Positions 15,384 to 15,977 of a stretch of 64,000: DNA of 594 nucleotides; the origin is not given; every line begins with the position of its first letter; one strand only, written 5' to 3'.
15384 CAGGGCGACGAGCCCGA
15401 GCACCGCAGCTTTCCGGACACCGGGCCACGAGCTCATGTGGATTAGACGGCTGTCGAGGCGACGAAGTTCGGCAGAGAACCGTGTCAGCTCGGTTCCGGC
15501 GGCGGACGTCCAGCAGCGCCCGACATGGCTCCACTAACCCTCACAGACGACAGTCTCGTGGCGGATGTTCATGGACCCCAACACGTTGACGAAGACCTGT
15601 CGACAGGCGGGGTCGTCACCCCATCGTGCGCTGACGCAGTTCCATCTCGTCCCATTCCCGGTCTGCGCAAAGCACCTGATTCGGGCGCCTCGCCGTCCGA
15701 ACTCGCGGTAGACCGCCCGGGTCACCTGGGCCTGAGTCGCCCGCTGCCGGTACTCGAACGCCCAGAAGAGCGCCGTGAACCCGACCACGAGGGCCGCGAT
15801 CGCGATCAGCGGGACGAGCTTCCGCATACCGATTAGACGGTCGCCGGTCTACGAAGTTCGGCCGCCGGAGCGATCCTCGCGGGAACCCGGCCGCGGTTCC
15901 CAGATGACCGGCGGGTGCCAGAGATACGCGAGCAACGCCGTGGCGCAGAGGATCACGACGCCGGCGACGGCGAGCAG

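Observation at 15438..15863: Two near-identical ECF-sigma-type promoters placed at a fixed distance from the ATG of adjacent small envelope-protein genes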

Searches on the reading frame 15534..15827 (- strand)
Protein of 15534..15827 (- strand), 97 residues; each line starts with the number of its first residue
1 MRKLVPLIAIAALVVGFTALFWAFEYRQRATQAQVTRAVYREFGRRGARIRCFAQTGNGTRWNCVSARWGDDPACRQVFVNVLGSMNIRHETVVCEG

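Call 9: search_protein_families(library=pfam, proteins=[window:15534-15827:-], max_evalue=0.1)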
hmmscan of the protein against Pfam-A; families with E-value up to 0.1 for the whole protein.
window:15534-15827:- (97 aa): 2 families
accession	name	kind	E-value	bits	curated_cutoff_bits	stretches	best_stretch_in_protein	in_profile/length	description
PF05251.17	Ost5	-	0.038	14.7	27.4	1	3-32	10-39/73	Oligosaccharyltransferase subunit 5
PF12263.13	DUF3611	-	0.067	13.5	27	1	7-33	53-79/175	Protein of unknown function (DUF3611)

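Call 51: find_homologous_proteins(query=window:15537-15827:-, max_evalue=0.001)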
Query window:15537-15827:- (97 aa): 19 proteins with E <= 0.001 among 20 candidates.
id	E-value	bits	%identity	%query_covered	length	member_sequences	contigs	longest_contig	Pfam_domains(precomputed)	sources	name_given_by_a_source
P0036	1.3e-53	197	92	100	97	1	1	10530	-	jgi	jgi:hypothetical protein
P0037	2.0e-51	190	87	100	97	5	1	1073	-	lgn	-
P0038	6.0e-45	169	79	100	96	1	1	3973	-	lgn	-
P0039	1.4e-42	162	73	100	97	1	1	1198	-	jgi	jgi:hypothetical protein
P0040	2.5e-42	161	78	100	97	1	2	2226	-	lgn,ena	-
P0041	4.0e-40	154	73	100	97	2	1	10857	-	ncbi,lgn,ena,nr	ncbi:MAG TPA: hypothetical protein VJN72_02220 [Gaiellales bacterium]|nr:hypothetical protein [Gaiel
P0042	4.8e-40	154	74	100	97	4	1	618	-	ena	-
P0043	6.0e-39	150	74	100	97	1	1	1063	-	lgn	-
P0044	1.8e-38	148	70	99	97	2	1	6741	-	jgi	jgi:hypothetical protein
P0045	2.7e-36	141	67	100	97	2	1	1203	-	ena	-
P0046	2.7e-34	135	69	92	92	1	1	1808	-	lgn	-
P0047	1.2e-31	127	69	87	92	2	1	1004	-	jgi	jgi:hypothetical protein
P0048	6.3e-29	118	63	80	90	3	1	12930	-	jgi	jgi:hypothetical protein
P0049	6.3e-28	115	60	93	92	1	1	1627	-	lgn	-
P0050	3.1e-26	109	76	74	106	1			-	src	-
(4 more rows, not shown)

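Call 52: find_encoding_contigs(protein=P0041, flank=10000, max_places=2)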
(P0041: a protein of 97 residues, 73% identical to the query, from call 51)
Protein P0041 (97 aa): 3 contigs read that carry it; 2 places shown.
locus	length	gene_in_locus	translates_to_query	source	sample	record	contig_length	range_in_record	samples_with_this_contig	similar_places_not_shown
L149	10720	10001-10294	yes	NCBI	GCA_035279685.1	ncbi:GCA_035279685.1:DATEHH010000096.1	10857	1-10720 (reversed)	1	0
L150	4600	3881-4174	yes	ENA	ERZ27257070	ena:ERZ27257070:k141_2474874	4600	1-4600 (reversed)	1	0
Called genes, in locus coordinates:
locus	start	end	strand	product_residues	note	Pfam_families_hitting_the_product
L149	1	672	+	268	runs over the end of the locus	PF03576:Peptidase_S58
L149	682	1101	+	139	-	PF03061:4HBT (weak)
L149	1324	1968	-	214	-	PF00156:Pribosyltran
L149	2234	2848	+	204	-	PF05198:IF3_N, PF00707:IF3_C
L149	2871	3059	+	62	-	PF01632:Ribosomal_L35p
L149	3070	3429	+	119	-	PF00453:Ribosomal_L20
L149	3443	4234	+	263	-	PF22435:MRM3-like_sub_bind, PF00588:SpoU_methylase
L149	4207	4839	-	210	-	PF14333:DUF4389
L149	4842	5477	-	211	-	PF13489:Methyltransf_23 (weak), PF13847:Methyltransf_31 (weak), PF08241:Methyltransf_11, PF08242:Methyltransf_12, PF13649:Methyltransf_25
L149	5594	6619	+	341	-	PF02912:Phe_tRNA-synt_N, PF01409:tRNA-synt_2d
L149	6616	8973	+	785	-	PF01588:tRNA_bind, PF03483:B3_4, PF03484:B5, PF17759:tRNA_synthFbeta, PF03147:FDX-ACB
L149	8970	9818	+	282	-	PF01784:DUF34_NIF3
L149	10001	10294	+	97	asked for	-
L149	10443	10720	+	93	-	?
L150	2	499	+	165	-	?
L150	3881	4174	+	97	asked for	-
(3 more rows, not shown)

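Call 53: find_encoding_contigs(protein=P0048, flank=10000, max_places=2)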
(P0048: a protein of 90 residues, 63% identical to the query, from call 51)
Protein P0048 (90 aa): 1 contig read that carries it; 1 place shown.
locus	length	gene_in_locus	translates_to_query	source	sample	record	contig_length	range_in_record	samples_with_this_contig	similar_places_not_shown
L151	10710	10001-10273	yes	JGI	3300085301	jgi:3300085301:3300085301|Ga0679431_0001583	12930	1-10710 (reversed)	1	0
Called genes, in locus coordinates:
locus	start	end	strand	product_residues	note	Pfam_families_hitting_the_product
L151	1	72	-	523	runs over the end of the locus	PF03098:An_peroxidase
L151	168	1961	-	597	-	PF00664:ABC_membrane, PF00005:ABC_tran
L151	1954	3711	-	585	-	PF00664:ABC_membrane, PF00005:ABC_tran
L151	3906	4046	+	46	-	-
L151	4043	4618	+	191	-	-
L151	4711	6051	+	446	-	PF09992:NAGPA (weak)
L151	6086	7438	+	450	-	PF01266:DAO (weak), PF03486:HI0933_like (faint), PF07992:Pyr_redox_2, PF12831:FAD_oxidored (weak), PF13454:NAD_binding_9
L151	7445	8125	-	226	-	PF07238:PilZ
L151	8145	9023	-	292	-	-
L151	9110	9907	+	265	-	PF00106:adh_short, PF08659:KR, PF13460:NAD_binding_10 (weak), PF13561:adh_short_C2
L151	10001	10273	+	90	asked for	-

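Call 54: find_encoding_contigs(protein=P0044, flank=10000, max_places=2)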
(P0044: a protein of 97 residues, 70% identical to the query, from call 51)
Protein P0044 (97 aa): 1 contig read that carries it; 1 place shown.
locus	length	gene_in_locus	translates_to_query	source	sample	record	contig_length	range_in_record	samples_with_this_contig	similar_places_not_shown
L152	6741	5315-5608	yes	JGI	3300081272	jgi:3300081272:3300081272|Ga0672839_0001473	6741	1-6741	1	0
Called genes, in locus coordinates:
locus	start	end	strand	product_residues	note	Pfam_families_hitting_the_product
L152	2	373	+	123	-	?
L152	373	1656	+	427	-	PF02403:Seryl_tRNA_N, PF00587:tRNA-synt_2b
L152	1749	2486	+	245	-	PF05103:DivIVA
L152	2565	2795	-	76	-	-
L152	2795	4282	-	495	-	PF07690:MFS_1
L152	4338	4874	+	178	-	PF25213:HVO_A0261_N (weak), PF01047:MarR, PF12802:MarR_2, PF13412:HTH_24 (weak), PF13463:HTH_27, PF09339:HTH_IclR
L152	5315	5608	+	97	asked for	-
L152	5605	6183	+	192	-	-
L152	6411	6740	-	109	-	?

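Call 65: search_protein_families(library=ncbifam, proteins=[window:15534-15827:-], max_evalue=0.01)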
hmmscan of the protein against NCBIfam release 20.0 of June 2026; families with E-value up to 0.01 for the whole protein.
window:15534-15827:- (97 aa): 0 families
